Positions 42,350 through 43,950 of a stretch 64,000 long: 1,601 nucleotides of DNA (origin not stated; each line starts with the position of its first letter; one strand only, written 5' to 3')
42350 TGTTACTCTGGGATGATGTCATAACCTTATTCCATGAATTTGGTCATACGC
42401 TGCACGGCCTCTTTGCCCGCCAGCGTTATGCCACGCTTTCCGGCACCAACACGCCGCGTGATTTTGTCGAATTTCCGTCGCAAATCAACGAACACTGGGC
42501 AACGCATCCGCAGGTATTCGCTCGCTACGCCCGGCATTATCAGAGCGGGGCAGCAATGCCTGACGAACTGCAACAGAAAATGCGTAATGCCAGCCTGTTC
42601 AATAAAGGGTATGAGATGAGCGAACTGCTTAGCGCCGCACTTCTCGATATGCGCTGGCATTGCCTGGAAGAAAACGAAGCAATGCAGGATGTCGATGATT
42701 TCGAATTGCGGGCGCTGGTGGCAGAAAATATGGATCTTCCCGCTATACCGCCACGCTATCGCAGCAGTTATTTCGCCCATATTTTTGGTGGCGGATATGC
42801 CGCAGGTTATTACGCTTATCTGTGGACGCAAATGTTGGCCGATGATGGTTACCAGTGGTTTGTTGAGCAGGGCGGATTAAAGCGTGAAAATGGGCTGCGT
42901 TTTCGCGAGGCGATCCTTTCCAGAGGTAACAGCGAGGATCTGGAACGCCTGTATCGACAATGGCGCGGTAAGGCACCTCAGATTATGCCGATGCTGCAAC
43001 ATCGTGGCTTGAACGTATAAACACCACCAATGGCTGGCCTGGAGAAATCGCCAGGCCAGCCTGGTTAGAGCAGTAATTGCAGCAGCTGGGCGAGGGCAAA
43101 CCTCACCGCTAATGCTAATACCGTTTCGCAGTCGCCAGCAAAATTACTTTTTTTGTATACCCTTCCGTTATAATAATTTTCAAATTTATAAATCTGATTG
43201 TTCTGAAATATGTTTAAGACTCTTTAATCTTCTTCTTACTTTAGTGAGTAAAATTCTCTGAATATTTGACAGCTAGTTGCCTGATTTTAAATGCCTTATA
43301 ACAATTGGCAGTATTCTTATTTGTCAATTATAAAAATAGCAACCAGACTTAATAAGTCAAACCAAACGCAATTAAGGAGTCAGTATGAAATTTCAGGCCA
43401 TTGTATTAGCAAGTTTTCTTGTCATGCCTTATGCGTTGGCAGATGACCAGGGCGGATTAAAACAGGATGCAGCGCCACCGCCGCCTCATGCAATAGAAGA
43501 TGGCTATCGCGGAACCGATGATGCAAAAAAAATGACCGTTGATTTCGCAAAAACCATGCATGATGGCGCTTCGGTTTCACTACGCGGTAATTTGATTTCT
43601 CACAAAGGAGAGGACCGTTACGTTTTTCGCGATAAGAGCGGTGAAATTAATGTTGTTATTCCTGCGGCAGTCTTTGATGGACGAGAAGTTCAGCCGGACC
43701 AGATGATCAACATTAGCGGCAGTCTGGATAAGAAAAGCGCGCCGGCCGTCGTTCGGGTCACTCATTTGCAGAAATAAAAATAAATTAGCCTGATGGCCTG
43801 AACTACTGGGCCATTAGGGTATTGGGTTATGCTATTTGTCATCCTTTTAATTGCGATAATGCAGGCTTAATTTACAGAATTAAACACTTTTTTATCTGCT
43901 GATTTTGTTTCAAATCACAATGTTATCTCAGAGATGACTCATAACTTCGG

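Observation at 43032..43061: Perfect 11-bp hairpin after dcp without a U-tract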

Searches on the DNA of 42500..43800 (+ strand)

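Call 3: search_dna_similar(query=window:42600-43800:+, collection=ecoli_genomes, mode=near, max_rows=25, rows=spread)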
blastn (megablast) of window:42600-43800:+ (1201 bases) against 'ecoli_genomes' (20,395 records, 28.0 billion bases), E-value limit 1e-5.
Records with a match: 5420; places in all: 5479; records where one place covers at least 80% of the query: 4285.
Genomes with a match: 5418 of 5426; with a place that covers at least 80% of the query: 4285. Places per genome that has any: lowest 1, median 1, highest 3. On chromosomes: 5474 places; on plasmids: 5.
Best place of each record, by identity: >=99% 236; 95-99% 5182; 80-90% 2.
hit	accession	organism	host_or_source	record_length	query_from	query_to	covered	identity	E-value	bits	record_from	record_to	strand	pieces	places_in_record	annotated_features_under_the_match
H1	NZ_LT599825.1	Escherichia coli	-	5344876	1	1201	100%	100.0%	0e+0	2218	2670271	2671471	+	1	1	dcp: peptidyl-dipeptidase Dcp | ydeI: YdeI family stress tolerance OB fold protein | 2-oxo-tetronate isomerase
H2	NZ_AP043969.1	Escherichia coli strain 21AH126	Canis lupus familiaris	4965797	1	1201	100%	99.0%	0e+0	2152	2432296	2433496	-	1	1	dcp: peptidyl-dipeptidase Dcp | ydeI: YdeI family stress tolerance OB fold protein | 2-oxo-tetronate isomerase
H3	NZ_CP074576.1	Escherichia coli strain CS18F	Chicken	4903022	1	1201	100%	98.3%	0e+0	2108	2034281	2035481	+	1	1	dcp: peptidyl-dipeptidase Dcp | ydeI: YdeI family stress tolerance OB fold protein | 2-oxo-tetronate isomerase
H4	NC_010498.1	Escherichia coli SMS-3-5 strain SMS-3-5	-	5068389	1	1201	100%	97.7%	0e+0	2061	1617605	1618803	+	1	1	dcp: peptidyl-dipeptidase Dcp | ydeI: YdeI family stress tolerance OB fold protein | 2-oxo-tetronate isomerase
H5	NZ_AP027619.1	Escherichia coli strain PSJ-07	Homo sapiens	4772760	1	1201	100%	96.8%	0e+0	2008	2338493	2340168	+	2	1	ydeJ: 2-oxo-tetronate isomerase | dcp: peptidyl-dipeptidase Dcp | ydeI: YdeI family stress tolerance OB fold protein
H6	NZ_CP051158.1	Escherichia coli strain 17MR471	missing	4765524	1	1201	100%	96.8%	0e+0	2003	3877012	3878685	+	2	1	ydeJ: 2-oxo-tetronate isomerase | dcp: peptidyl-dipeptidase Dcp | ydeI: YdeI family stress tolerance OB fold protein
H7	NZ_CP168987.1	Escherichia coli strain UTAK-10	Veal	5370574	1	1201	100%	96.7%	0e+0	1996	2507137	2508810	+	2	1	ydeJ: 2-oxo-tetronate isomerase | dcp: peptidyl-dipeptidase Dcp | ydeI: YdeI family stress tolerance OB fold protein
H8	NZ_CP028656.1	Escherichia coli strain 121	cattle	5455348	1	1201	100%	96.6%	0e+0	1992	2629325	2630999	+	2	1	ydeJ: 2-oxo-tetronate isomerase | dcp: peptidyl-dipeptidase Dcp | ydeI: YdeI family stress tolerance OB fold protein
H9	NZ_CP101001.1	Escherichia coli strain ET120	Hoplobatrachus rugulosus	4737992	1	1201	100%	96.6%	0e+0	1991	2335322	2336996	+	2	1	ydeJ: 2-oxo-tetronate isomerase | dcp: peptidyl-dipeptidase Dcp | ydeI: YdeI family stress tolerance OB fold protein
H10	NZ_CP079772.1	Escherichia coli strain GS04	Duck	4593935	1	1201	100%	96.6%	0e+0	1990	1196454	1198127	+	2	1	ydeJ: 2-oxo-tetronate isomerase | dcp: peptidyl-dipeptidase Dcp | ydeI: YdeI family stress tolerance OB fold protein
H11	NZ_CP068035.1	Escherichia coli strain U90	swine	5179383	1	1201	100%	96.5%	0e+0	1986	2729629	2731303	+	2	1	ydeJ: 2-oxo-tetronate isomerase | dcp: peptidyl-dipeptidase Dcp | ydeI: YdeI family stress tolerance OB fold protein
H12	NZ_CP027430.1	Escherichia coli strain AS19-RrmA-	not applicable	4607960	1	1201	100%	96.5%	0e+0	1985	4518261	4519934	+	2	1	ydeJ: 2-oxo-tetronate isomerase | dcp: peptidyl-dipeptidase Dcp | ydeI: YdeI family stress tolerance OB fold protein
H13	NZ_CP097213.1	Escherichia coli strain BE311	feces of piglets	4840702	1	1201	100%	96.5%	0e+0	1985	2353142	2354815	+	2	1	ydeJ: 2-oxo-tetronate isomerase | dcp: peptidyl-dipeptidase Dcp | ydeI: YdeI family stress tolerance OB fold protein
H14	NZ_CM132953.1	Escherichia coli strain 10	Homo sapiens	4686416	1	1201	100%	96.5%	0e+0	1985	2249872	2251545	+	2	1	ydeJ: 2-oxo-tetronate isomerase | dcp: peptidyl-dipeptidase Dcp | ydeI: YdeI family stress tolerance OB fold protein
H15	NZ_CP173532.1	Escherichia coli strain 98209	Homo sapiens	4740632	1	1201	100%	96.7%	0e+0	1991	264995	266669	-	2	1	ydeJ: 2-oxo-tetronate isomerase | dcp: peptidyl-dipeptidase Dcp | ydeI: YdeI family stress tolerance OB fold protein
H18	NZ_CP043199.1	Escherichia coli O16:H48 strain PG20180060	mouse gut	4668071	1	1201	100%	96.6%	0e+0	1985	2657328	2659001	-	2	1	ydeJ: 2-oxo-tetronate isomerase | dcp: peptidyl-dipeptidase Dcp | ydeI: YdeI family stress tolerance OB fold protein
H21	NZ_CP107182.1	Escherichia coli strain R4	human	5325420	1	1201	58%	97.2%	0e+0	1186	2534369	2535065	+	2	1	dcp: peptidyl-dipeptidase Dcp | YdeI family stress tolerance OB fold protein | 2-oxo-tetronate isomerase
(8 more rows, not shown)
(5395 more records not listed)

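Call 7: get_annotated_region(hit=H1, flank=1500)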
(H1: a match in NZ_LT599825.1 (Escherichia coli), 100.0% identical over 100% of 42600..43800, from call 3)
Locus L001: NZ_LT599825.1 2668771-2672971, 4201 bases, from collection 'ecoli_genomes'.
description: Escherichia coli isolate E. coli NRZ14408 chromosome NRZ14408_C
organism: Escherichia coli (NCBI taxid 562)
replicon: chromosome; assembly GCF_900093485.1
host: -; source: -; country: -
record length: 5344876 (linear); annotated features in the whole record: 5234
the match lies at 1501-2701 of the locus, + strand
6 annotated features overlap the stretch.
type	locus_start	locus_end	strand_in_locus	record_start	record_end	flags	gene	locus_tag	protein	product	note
CDS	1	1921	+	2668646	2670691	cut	dcp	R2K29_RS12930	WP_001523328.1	peptidyl-dipeptidase Dcp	-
CDS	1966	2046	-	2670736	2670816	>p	-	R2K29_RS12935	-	2-oxo-tetronate isomerase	incomplete; partial in the middle of a contig; missing N-terminus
CDS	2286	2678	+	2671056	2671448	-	ydeI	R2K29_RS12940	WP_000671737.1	YdeI family stress tolerance OB fold protein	-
CDS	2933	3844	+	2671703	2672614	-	dgcZ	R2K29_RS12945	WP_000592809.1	diguanylate cyclase DgcZ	-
CDS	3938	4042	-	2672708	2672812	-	mgtT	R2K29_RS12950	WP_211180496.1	protein MgtT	-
CDS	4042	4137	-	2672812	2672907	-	mgtS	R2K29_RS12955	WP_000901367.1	protein MgtS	-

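Call 8: get_annotated_region(hit=H18, flank=1500)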
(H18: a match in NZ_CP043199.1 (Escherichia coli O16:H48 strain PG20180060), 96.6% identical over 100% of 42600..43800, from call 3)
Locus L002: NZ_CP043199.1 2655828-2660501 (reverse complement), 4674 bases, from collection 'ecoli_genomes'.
description: Escherichia coli O16:H48 strain PG20180060 chromosome, complete genome
organism: Escherichia coli O16:H48 strain PG20180060 (NCBI taxid 2605619)
replicon: chromosome; assembly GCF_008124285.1
host: -; source: mouse gut; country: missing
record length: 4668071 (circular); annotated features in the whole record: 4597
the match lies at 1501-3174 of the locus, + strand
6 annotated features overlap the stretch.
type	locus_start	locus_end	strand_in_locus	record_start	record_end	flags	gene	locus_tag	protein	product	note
CDS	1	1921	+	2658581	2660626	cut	dcp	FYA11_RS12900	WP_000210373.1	peptidyl-dipeptidase Dcp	-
CDS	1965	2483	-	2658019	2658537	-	ydeJ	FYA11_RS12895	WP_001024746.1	2-oxo-tetronate isomerase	-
CDS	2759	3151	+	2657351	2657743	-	ydeI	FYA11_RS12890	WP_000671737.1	YdeI family stress tolerance OB fold protein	-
CDS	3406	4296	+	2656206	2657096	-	dgcZ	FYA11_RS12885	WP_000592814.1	diguanylate cyclase DgcZ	-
CDS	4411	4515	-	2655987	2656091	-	mgtT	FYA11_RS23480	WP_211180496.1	protein MgtT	-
CDS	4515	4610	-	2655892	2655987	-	mgtS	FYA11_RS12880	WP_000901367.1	protein MgtS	-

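Call 9: get_annotated_region(hit=H21, flank=1500)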
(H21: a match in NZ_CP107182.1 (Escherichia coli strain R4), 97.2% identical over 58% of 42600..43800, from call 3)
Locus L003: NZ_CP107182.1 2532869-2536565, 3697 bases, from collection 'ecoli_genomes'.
description: Escherichia coli strain R4 chromosome, complete genome
organism: Escherichia coli strain R4 (NCBI taxid 562)
replicon: chromosome; assembly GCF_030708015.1
host: -; source: human; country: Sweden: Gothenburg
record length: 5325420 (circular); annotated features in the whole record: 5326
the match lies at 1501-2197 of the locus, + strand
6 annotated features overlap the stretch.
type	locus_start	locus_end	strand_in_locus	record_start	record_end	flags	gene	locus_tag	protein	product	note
CDS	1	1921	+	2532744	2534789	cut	dcp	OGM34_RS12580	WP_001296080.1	peptidyl-dipeptidase Dcp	-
CDS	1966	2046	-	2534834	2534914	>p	-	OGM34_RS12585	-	2-oxo-tetronate isomerase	incomplete; partial in the middle of a contig; missing N-terminus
CDS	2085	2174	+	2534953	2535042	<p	-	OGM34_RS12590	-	YdeI family stress tolerance OB fold protein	incomplete; partial in the middle of a contig; missing N-terminus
CDS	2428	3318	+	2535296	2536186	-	dgcZ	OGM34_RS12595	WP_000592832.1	diguanylate cyclase DgcZ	-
CDS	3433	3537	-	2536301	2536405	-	mgtT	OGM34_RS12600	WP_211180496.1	protein MgtT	-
CDS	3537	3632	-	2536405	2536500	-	mgtS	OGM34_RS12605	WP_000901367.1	protein MgtS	-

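Call 11: search_rna_families(source=window, start=42500, end=43600, threshold=evalue, max_evalue=10)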
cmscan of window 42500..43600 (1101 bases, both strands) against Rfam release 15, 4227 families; matches with E-value up to 10: 3.
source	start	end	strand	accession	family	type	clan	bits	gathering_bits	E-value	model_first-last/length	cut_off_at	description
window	43028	43126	-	RF02342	ar7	Gene; sRNA;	-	14.9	60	2.7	1-145/145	no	Alphaproteobacterial sRNA ar7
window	43513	43577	+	RF01423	snoR117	Gene; snRNA; snoRNA; CD-box;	-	14.6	42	7.9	1-80/80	no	small nucleolar RNA snoR117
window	43353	43418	-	RF02085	Yar_1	Gene; lncRNA;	-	12.6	50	9.4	1-74/74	no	Yellow-achaete intergenic RNA conserved region 1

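Call 13: search_dna_similar(query=window:43024-43069:+, collection=ecoli_genomes, mode=distant, max_evalue=10, max_rows=30, rows=spread)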
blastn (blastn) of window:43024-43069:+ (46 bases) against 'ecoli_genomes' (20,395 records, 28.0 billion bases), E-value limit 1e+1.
Records with a match: 5417; places in all: 7921; records where one place covers at least 80% of the query: 5417.
Genomes with a match: 5416 of 5426; with a place that covers at least 80% of the query: 5416. Places per genome that has any: lowest 1, median 1, highest 4. On chromosomes: 7914 places; on plasmids: 7.
Best place of each record, by identity: >=99% 249; 95-99% 3724; 90-95% 52; 80-90% 1392.
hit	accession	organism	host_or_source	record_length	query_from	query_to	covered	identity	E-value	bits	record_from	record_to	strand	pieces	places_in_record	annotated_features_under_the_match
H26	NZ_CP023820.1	Escherichia coli strain 7/2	Homo sapiens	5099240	1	46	100%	100.0%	2e-14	84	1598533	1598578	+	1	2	2-oxo-tetronate isomerase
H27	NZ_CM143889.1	Escherichia coli strain E28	Homo sapiens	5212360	1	46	100%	100.0%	2e-14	84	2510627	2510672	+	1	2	2-oxo-tetronate isomerase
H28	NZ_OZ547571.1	Escherichia coli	Homo sapiens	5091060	1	46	100%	97.8%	8e-13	80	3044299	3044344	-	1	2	2-oxo-tetronate isomerase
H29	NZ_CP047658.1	Escherichia coli strain LD39-1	feces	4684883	1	44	96%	97.7%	1e-11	76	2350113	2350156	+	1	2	2-oxo-tetronate isomerase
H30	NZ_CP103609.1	Escherichia coli strain 4314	Homo sapiens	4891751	1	44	96%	97.7%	1e-11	76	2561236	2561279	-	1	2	ydeJ: 2-oxo-tetronate isomerase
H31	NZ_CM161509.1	Escherichia coli strain D97-1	Canis lupus familiaris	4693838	1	44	96%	97.7%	1e-11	76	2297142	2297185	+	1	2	ydeJ: 2-oxo-tetronate isomerase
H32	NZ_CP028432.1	Escherichia coli strain RM9975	Corvus brachyrhynchos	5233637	1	44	96%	95.5%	1e-10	72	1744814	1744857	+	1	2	ydeJ: 2-oxo-tetronate isomerase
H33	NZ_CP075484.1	Escherichia coli strain NT1N25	pig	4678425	1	44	96%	95.5%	1e-10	72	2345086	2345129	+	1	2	ydeJ: 2-oxo-tetronate isomerase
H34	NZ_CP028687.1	Escherichia coli strain 110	cattle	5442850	1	44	96%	95.5%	1e-10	72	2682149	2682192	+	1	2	ydeJ: 2-oxo-tetronate isomerase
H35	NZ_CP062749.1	Escherichia coli O157:H7 strain Z1486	Bovine Faeces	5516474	1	44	96%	95.5%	1e-10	72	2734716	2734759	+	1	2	ydeJ: 2-oxo-tetronate isomerase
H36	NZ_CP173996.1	Escherichia coli strain SZQ1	anaerobic sludge sediment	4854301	1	44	96%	95.5%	1e-10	72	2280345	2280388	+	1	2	ydeJ: 2-oxo-tetronate isomerase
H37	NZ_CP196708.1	Escherichia coli strain EC77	Bovine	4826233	1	44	96%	95.5%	1e-10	72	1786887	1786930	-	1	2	ydeJ: 2-oxo-tetronate isomerase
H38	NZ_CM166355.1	Escherichia coli strain CH458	Homo sapiens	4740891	1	44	96%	95.5%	1e-10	72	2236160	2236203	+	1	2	ydeJ: 2-oxo-tetronate isomerase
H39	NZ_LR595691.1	Escherichia coli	-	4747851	1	44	96%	95.5%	1e-10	72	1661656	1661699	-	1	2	ydeJ: 2-oxo-tetronate isomerase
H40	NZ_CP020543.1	Escherichia coli C strain C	Homo sapiens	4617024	1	44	96%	95.5%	1e-9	68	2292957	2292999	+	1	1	ydeJ: 2-oxo-tetronate isomerase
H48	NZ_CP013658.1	Escherichia coli strain uk_P46212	Homo sapiens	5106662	1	44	96%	88.6%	3e-6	58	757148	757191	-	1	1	hypothetical protein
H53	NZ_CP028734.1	Escherichia coli strain A42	Antechinus swainsonii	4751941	1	44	96%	86.4%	3e-5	54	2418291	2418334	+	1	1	2-oxo-tetronate isomerase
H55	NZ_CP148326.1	Escherichia coli strain Z1323HEC0475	Homo sapiens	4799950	3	44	91%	85.7%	4e-4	50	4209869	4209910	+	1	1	2-oxo-tetronate isomerase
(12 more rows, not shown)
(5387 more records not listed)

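Call 15: get_annotated_region(hit=H48, flank=150)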
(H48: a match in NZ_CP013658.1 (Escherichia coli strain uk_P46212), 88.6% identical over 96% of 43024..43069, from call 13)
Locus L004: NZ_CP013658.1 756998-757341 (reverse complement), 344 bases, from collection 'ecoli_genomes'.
description: Escherichia coli strain uk_P46212 chromosome, complete genome
organism: Escherichia coli strain uk_P46212 (NCBI taxid 562)
replicon: chromosome; assembly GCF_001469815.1
host: Homo sapiens; source: urine; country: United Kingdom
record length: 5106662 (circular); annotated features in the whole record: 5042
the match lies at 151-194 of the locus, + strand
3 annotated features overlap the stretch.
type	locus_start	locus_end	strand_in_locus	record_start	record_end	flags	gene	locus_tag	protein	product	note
CDS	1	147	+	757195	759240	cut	dcp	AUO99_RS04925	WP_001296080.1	peptidyl-dipeptidase Dcp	-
CDS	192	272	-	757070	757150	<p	-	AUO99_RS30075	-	hypothetical protein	incomplete; partial in the middle of a contig; missing N-terminus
CDS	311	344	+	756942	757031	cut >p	-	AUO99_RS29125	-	TIGR00156 family protein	incomplete; partial in the middle of a contig; missing N-terminus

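Call 16: get_annotated_region(hit=H53, flank=150)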
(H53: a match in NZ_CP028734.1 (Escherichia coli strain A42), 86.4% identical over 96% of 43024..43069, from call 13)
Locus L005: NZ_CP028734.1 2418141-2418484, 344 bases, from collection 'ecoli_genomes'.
description: Escherichia coli strain A42 chromosome, complete genome
organism: Escherichia coli strain A42 (NCBI taxid 562)
replicon: chromosome; assembly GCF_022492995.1
host: Antechinus swainsonii; source: feces; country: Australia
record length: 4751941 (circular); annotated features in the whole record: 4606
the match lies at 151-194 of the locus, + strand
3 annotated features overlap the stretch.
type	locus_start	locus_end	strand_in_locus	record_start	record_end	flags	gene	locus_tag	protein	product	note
CDS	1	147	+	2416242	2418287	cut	dcp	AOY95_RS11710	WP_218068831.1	peptidyl-dipeptidase Dcp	-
CDS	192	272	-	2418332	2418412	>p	-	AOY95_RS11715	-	2-oxo-tetronate isomerase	incomplete; partial in the middle of a contig; missing N-terminus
CDS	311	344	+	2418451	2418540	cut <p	-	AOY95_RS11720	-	YdeI family stress tolerance OB fold protein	incomplete; partial in the middle of a contig; missing N-terminus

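Call 17: get_annotated_region(hit=H55, flank=150)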
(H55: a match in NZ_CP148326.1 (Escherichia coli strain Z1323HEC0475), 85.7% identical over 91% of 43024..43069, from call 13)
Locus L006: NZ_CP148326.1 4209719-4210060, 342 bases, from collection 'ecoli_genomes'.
description: Escherichia coli strain Z1323HEC0475 chromosome, complete genome
organism: Escherichia coli strain Z1323HEC0475 (NCBI taxid 562)
replicon: chromosome; assembly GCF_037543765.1
host: Homo sapiens; source: -; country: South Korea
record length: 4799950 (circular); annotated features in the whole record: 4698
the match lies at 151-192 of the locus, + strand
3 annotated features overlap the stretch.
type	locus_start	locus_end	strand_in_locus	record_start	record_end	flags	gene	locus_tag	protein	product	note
CDS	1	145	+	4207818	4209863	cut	dcp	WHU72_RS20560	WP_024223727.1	peptidyl-dipeptidase Dcp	-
CDS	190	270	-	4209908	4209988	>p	-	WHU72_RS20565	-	2-oxo-tetronate isomerase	incomplete; partial in the middle of a contig; missing N-terminus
CDS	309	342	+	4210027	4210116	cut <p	-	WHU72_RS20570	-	YdeI family stress tolerance OB fold protein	incomplete; partial in the middle of a contig; missing N-terminus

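Call 18: get_annotated_region(hit=H32, flank=150)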
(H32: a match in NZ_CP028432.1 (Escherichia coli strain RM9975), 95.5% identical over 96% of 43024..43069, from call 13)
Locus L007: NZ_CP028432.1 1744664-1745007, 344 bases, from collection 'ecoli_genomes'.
description: Escherichia coli strain RM9975 chromosome, complete genome
organism: Escherichia coli strain RM9975 (NCBI taxid 562)
replicon: chromosome; assembly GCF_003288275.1
host: Corvus brachyrhynchos; source: feces; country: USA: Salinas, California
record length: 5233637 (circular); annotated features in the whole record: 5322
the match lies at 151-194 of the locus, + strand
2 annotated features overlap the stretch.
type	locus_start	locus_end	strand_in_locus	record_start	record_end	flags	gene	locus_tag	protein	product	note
CDS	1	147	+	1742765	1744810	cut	dcp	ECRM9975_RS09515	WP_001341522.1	peptidyl-dipeptidase Dcp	-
CDS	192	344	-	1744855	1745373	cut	ydeJ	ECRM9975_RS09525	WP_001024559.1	2-oxo-tetronate isomerase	-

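Call 19: get_annotated_region(hit=H28, flank=150)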
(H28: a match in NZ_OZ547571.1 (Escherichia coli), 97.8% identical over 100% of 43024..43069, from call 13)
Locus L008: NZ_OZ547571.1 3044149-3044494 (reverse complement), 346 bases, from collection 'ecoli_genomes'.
description: Escherichia coli isolate AF206 chromosome 1, complete sequence
organism: Escherichia coli (NCBI taxid 562)
replicon: chromosome; assembly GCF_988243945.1
host: Homo sapiens; source: rectal screening swab; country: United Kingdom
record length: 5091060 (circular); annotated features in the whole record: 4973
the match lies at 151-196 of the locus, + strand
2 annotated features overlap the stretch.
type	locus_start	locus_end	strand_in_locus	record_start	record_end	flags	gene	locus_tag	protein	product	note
CDS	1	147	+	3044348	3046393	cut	dcp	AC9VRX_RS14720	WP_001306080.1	peptidyl-dipeptidase Dcp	-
CDS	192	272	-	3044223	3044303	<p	-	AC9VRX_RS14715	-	2-oxo-tetronate isomerase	incomplete; partial in the middle of a contig; missing N-terminus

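Call 20: get_annotated_region(hit=H29, flank=150)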
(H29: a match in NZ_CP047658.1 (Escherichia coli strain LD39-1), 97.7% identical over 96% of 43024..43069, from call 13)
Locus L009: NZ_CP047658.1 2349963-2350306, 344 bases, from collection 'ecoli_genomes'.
description: Escherichia coli strain LD39-1 chromosome, complete genome
organism: Escherichia coli strain LD39-1 (NCBI taxid 562)
replicon: chromosome; assembly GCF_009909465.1
host: -; source: feces; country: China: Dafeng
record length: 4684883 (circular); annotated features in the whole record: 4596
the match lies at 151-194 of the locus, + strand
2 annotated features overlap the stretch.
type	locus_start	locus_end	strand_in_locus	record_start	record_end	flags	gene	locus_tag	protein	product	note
CDS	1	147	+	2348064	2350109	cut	dcp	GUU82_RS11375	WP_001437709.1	peptidyl-dipeptidase Dcp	-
CDS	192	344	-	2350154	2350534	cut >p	-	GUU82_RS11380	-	2-oxo-tetronate isomerase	incomplete; partial in the middle of a contig; missing N-terminus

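Call 59: search_dna_similar(query=L002:2080-2480:+, collection=ecoli_genomes, mode=near, max_rows=5)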
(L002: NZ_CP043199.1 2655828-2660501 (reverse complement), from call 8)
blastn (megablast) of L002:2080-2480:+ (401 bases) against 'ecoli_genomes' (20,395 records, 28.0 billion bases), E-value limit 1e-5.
Records with a match: 3618; places in all: 3645; records where one place covers at least 80% of the query: 3608.
Genomes with a match: 3618 of 5426; with a place that covers at least 80% of the query: 3608. Places per genome that has any: lowest 1, median 1, highest 2. On chromosomes: 3643 places; on plasmids: 2.
Best place of each record, by identity: >=99% 2422; 95-99% 1196.
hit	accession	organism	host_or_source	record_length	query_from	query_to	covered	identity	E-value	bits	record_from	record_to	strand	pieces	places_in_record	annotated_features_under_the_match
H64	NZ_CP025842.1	Escherichia coli strain 720632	Homo sapiens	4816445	1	401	100%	100.0%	0e+0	741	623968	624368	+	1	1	ydeJ: 2-oxo-tetronate isomerase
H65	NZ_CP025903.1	Escherichia coli strain 300709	Homo sapiens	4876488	1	401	100%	100.0%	0e+0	741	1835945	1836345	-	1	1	ydeJ: 2-oxo-tetronate isomerase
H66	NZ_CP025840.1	Escherichia coli strain 214-4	Homo sapiens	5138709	1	401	100%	100.0%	0e+0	741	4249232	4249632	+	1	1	ydeJ: 2-oxo-tetronate isomerase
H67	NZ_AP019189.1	Escherichia coli strain M217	Homo sapiens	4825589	1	401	100%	100.0%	0e+0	741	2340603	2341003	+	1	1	ydeJ: 2-oxo-tetronate isomerase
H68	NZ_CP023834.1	Escherichia coli strain 4/2-1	Homo sapiens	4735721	1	401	100%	100.0%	0e+0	741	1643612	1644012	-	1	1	ydeJ: 2-oxo-tetronate isomerase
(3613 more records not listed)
